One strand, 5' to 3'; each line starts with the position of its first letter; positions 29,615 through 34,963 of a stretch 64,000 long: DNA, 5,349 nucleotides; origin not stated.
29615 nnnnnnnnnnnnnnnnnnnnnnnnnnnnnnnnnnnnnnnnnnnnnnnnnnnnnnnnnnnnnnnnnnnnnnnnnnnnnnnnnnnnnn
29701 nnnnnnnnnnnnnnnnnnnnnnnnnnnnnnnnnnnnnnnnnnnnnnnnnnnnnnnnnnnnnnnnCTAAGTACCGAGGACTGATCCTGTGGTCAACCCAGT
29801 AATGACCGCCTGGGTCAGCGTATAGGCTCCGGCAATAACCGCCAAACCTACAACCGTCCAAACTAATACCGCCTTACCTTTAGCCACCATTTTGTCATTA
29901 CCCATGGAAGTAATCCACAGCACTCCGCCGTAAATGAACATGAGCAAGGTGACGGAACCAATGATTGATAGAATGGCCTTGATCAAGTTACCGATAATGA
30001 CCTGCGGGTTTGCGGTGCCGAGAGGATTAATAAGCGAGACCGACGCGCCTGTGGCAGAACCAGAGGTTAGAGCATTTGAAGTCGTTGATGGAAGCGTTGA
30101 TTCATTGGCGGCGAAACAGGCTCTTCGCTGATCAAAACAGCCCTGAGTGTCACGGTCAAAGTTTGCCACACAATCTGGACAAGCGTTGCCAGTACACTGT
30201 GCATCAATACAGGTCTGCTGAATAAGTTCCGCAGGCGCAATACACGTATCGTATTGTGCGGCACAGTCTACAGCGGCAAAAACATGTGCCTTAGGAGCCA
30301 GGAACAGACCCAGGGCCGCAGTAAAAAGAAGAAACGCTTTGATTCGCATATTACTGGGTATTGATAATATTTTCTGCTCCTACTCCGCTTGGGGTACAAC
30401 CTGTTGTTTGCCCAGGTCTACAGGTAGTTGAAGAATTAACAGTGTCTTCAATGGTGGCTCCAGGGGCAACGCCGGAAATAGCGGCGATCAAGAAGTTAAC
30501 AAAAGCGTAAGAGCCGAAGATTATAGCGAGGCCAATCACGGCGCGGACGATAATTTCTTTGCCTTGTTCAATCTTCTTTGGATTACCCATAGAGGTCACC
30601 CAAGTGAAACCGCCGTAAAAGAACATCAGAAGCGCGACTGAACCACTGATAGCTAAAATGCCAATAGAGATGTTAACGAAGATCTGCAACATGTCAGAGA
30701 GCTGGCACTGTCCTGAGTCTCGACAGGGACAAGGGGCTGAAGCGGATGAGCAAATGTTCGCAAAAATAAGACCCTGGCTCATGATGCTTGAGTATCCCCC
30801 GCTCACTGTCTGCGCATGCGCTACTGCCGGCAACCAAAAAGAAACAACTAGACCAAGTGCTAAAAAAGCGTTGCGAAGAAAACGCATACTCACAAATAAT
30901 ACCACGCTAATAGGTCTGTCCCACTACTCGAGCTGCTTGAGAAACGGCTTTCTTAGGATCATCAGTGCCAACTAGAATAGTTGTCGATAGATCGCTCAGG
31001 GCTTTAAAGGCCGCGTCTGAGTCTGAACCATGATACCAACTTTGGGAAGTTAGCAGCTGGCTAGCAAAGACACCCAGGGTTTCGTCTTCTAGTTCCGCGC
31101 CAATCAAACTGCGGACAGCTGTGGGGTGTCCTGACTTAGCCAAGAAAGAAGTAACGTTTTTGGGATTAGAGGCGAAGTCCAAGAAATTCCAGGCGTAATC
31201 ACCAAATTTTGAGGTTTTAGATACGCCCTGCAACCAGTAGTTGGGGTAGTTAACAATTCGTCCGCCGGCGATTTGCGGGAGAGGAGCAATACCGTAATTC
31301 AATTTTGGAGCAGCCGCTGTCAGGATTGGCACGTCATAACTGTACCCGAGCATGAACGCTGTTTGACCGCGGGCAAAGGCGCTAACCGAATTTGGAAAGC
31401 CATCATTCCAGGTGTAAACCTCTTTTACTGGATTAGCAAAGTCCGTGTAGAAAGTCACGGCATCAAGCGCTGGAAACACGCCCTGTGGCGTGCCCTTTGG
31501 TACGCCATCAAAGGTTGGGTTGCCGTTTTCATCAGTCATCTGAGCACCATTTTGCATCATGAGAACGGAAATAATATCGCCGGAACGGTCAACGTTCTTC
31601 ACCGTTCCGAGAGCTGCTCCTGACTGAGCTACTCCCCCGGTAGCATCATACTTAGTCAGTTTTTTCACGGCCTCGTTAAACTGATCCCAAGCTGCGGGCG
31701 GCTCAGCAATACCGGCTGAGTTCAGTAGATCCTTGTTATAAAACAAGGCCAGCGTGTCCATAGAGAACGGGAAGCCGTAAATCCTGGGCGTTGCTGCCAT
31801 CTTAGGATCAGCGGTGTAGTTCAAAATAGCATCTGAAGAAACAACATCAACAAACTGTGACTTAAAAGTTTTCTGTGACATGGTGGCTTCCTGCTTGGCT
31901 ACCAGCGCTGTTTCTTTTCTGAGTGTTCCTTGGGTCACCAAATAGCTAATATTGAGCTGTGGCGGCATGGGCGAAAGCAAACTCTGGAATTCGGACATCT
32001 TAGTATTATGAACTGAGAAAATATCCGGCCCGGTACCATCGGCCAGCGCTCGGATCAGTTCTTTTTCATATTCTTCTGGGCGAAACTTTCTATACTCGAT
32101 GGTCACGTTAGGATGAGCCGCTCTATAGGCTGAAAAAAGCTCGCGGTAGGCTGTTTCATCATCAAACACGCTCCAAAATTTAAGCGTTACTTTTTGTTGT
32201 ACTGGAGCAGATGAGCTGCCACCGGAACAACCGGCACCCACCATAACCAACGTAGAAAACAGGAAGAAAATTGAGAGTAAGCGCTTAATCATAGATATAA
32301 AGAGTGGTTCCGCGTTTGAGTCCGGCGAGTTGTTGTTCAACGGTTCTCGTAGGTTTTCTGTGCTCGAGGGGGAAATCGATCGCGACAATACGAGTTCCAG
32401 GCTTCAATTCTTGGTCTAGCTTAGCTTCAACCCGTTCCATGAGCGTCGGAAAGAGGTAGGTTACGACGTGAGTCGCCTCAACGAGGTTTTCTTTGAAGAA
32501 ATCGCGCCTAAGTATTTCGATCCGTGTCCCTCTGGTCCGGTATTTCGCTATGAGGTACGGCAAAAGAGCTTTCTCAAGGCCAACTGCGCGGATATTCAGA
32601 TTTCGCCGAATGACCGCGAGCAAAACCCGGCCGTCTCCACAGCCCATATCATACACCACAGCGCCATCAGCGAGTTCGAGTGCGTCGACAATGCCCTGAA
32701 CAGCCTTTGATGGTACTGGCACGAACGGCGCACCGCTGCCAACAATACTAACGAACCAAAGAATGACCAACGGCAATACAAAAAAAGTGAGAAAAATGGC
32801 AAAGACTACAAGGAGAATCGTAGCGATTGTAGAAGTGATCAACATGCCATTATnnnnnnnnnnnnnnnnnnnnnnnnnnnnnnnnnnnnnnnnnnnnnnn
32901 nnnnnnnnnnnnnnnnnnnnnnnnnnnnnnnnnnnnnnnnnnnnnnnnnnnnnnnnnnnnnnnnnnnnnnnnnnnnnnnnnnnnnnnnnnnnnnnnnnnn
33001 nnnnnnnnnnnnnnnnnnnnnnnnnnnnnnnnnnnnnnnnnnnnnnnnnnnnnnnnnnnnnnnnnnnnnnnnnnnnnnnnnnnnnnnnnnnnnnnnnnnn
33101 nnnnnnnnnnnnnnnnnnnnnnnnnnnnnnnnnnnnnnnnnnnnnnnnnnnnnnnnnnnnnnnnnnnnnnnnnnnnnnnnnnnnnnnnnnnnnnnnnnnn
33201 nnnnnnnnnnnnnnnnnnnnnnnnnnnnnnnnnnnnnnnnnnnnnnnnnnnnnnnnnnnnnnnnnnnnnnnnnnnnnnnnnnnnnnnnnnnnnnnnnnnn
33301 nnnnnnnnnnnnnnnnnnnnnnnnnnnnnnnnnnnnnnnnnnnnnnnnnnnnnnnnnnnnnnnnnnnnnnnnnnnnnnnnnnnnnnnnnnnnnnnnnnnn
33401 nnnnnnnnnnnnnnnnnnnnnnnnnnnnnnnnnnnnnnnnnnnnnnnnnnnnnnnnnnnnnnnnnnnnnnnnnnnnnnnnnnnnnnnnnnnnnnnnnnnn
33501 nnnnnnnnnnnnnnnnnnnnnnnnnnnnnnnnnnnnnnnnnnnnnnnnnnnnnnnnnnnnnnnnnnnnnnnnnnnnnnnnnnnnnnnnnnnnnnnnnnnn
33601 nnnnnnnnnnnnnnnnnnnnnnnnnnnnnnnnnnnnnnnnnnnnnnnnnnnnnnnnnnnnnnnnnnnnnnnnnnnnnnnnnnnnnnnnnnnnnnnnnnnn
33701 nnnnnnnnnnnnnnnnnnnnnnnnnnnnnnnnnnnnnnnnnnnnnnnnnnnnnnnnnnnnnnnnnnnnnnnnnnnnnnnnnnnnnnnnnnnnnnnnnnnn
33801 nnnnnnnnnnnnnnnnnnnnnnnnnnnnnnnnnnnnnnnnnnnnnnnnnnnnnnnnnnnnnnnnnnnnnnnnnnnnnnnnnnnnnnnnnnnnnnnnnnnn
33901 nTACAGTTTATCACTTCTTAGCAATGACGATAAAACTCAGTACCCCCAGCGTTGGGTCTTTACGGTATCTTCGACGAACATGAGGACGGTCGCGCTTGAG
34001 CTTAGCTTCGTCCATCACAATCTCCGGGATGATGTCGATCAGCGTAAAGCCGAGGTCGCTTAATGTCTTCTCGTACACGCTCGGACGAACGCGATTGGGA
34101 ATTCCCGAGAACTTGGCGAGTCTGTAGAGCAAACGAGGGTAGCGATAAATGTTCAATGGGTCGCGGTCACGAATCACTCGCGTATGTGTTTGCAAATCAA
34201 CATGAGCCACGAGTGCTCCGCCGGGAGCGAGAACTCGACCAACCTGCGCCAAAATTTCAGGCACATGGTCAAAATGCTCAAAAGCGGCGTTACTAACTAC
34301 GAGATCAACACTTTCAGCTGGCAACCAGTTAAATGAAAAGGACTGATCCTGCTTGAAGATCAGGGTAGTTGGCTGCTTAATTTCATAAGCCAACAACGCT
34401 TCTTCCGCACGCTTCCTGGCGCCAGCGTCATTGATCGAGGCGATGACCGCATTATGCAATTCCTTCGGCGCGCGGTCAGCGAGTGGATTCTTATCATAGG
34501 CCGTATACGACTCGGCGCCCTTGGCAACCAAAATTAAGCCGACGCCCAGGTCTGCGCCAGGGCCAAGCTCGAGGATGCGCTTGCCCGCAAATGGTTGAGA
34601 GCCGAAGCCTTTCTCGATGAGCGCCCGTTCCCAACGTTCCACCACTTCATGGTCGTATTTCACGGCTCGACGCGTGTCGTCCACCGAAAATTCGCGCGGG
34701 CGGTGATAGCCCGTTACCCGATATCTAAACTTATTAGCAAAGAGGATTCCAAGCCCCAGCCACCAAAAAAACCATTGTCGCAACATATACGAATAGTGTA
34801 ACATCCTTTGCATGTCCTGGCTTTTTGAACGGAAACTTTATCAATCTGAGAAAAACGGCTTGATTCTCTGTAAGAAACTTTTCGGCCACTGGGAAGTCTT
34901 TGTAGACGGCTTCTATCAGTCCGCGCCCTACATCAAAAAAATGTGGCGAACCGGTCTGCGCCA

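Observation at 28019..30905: Operon of six paralogous VirB2/TrbC-pilin-like small proteins with no recognisable secretion machinery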

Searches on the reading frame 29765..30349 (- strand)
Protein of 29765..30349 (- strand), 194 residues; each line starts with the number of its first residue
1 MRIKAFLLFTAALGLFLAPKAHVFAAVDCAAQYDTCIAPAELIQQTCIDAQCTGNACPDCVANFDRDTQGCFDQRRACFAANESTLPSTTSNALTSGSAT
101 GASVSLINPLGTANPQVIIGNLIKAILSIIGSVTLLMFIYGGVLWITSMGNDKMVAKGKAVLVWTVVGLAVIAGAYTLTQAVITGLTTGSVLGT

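Call 3: search_protein_families(library=pfam, proteins=[window:29765-30349:-], max_evalue=1)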
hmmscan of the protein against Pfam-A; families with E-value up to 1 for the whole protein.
window:29765-30349:- (194 aa): 3 families
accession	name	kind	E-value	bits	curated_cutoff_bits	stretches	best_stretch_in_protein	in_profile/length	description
PF18895.5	T4SS_pilin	-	4.3e-08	33.6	26.6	1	114-181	4-70/71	Type IV secretion system pilin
PF19607.4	DUF6112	-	0.0086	16.3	25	1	120-175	17-73/88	Family of unknown function (DUF6112)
PF23800.1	DUF7176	-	0.41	11.6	27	1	132-166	4-38/94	Family of unknown function (DUF7176)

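Call 4: search_protein_families(library=ncbifam, proteins=[window:29765-30349:-], max_evalue=1)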
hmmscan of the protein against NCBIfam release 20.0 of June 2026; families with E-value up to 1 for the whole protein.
window:29765-30349:- (194 aa): 1 family
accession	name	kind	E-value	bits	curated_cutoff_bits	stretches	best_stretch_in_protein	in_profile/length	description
NF045849.1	ICE_MMCAP2_0565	equivalog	0.022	14.5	40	1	118-183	12-77/80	Mbov_0395 family pilin-like conjugal transfer protein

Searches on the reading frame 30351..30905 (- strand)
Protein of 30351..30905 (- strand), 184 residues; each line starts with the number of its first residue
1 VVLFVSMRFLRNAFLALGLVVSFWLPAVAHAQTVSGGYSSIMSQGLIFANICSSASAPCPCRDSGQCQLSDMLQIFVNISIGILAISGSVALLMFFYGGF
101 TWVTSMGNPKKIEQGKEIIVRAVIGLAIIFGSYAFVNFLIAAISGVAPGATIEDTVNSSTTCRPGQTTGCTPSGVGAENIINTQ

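Call 3: search_protein_families(library=pfam, proteins=[window:30351-30905:-], max_evalue=1)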
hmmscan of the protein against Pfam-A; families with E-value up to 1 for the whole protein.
window:30351-30905:- (184 aa): 2 families
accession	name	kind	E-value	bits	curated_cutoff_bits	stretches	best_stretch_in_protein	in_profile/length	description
PF18895.5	T4SS_pilin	-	7.5e-07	29.6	26.6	1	78-139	11-71/71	Type IV secretion system pilin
PF04956.18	TrbC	-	0.056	14.1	27.9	1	74-139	39-98/98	TrbC/VIRB2 pilin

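Call 4: search_protein_families(library=ncbifam, proteins=[window:30351-30905:-], max_evalue=1)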
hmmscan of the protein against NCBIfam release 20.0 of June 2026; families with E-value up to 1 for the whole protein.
window:30351-30905:- (184 aa): 1 family
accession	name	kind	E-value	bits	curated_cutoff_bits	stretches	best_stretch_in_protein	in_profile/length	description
NF045849.1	ICE_MMCAP2_0565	equivalog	0.057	13.1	40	1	71-143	11-80/80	Mbov_0395 family pilin-like conjugal transfer protein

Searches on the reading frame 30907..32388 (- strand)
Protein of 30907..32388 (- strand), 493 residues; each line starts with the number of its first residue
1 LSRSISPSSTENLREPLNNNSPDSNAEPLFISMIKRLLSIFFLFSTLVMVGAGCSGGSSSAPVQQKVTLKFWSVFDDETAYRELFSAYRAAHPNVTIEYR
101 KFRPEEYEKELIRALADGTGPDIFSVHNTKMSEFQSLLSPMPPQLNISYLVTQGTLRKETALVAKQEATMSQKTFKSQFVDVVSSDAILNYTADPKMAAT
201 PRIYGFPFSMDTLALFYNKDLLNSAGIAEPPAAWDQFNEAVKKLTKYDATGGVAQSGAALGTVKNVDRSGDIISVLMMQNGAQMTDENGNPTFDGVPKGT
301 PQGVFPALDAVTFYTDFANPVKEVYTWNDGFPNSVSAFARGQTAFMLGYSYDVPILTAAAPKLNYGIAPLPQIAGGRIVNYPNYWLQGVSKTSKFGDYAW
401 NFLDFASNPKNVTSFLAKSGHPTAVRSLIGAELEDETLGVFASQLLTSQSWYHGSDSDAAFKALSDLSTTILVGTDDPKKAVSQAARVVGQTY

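Call 7: search_protein_families(library=pfam, proteins=[window:30907-32388:-], max_evalue=0.01)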
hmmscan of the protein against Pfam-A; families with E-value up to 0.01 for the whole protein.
window:30907-32388:- (493 aa): 1 family
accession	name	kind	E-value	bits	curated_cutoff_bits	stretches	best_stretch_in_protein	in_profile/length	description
PF01547.30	SBP_bac_1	-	1.7e-24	87.8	26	1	78-411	7-305/307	Bacterial extracellular solute-binding protein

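Call 87: search_protein_families(library=ncbifam, proteins=[window:30907-32292:-], max_evalue=0.01)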
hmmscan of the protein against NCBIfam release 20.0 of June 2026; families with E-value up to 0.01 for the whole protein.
window:30907-32292:- (461 aa): 4 families
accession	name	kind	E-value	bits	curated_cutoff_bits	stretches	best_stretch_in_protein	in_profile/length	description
NF053763.1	ABCarbgalBndGanS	equivalog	2.5e-09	36.4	700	1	168-457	135-411/420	galactooligosaccharide ABC transporter substrate-binding protein GanS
NF007011.0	PRK09474.1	equivalog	4.8e-08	32.2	291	1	168-214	126-167/396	maltose/maltodextrin ABC transporter substrate-binding protein MalE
TIGR03850.1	bind_CPR_0540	equivalog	7.6e-07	28.1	299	1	3-211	1-190/437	carbohydrate ABC transporter substrate-binding protein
NF008211.0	PRK10974.1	equivalog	2.7e-05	22.9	411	1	144-223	119-192/439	sn-glycerol-3-phosphate ABC transporter substrate-binding protein UgpB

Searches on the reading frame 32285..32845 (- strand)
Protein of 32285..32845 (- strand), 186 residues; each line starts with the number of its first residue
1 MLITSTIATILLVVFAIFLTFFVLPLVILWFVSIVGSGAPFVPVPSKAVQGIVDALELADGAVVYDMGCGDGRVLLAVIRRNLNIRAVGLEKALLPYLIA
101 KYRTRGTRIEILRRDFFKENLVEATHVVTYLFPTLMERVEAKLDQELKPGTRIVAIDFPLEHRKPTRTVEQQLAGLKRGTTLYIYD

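Call 7: search_protein_families(library=pfam, proteins=[window:32285-32845:-], max_evalue=0.01)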
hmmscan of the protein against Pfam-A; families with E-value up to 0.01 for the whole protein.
window:32285-32845:- (186 aa): 3 families
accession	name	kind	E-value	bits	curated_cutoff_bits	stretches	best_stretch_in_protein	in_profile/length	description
PF13649.12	Methyltransf_25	-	0.00071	20.7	27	1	64-123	1-62/97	Methyltransferase domain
PF00398.26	RrnaAD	-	0.00091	18.8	24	1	47-123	17-92/263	Ribosomal RNA adenine dimethylase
PF07021.18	MetW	-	0.00093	19.3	21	1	59-93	12-45/193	Methionine biosynthesis protein MetW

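Call 87: search_protein_families(library=ncbifam, proteins=[window:32285-32845:-], max_evalue=0.01)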
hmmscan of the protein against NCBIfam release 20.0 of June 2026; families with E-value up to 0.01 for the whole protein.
window:32285-32845:- (186 aa): 13 families
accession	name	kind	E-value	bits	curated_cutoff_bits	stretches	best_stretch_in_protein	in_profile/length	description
NF041081.1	prot_lys_mtase_Arch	equivalog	4.4e-21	75.4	200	1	60-184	9-137/142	protein-lysine N-methyltransferase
NF045667.1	MTase_DVU1556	equivalog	6.4e-05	22.5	155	1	52-101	14-62/213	DVU_1556 family methyltransferase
NF000499.2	Erm23S_rRNA_broad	equivalog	8.1e-05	22.1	212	1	47-128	10-90/244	23S ribosomal RNA methyltransferase Erm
TIGR00755.1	ksgA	equivalog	8.3e-05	22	171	1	47-126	16-94/256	16S rRNA (adenine(1518)-N(6)/adenine(1519)-N(6))-dimethyltransferase RsmA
TIGR02081.1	metW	equivalog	0.00016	21.3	189.5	1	59-93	12-45/194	methionine biosynthesis protein MetW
NF043040.1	corrin_prot_MT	hypoth_equivalog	0.00054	19.5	180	1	55-112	37-95/216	corrinoid protein-associated methyltransferase CpaM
NF011529.0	PRK14968.1-3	equivalog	0.00064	19.2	162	1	44-147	18-121/198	putative methyltransferase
NF050150.1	RiPP_MTase_ApyS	equivalog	0.0014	17.9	400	1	45-114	129-199/323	RiPP biosynthesis methyltransferase ApyS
TIGR02469.1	CbiT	equivalog_domain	0.0021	18.3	78.3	1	53-93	12-52/124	precorrin-6Y C5,15-methyltransferase (decarboxylating) subunit CbiT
NF000337.1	erm_SHROVE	exception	0.0022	17.4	320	1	47-120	15-87/248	ErmE/ErmH/ErmO/ErmR family 23S rRNA (adenine(2058)-N(6))-methyltransferase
NF041820.1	daptide_MTase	equivalog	0.0053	16.2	175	1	49-108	26-84/243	daptide-type RiPP biosynthesis methyltransferase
TIGR04543.1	ketoArg_3Met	equivalog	0.0067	15.5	425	1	62-92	151-181/336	2-ketoarginine methyltransferase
TIGR04074.1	bacter_Hen1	equivalog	0.0082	14.7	340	1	44-105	266-327/462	3' terminal RNA ribose 2'-O-methyltransferase Hen1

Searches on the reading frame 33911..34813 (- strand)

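Call 9: search_protein_families(library=pfam, proteins=[window:33911-34813:-], max_evalue=0.00001)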
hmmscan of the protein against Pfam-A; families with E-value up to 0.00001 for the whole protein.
window:33911-34813:- (300 aa): 3 families
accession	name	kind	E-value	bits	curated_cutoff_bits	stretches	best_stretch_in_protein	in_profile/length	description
PF13489.12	Methyltransf_23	-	2.2e-11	44.2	27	1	55-259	3-162/164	Methyltransferase domain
PF08241.18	Methyltransf_11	-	5e-08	33.9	21.2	1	164-202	56-94/95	Methyltransferase domain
PF08242.18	Methyltransf_12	-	5.1e-08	34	30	1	132-201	32-98/98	Methyltransferase domain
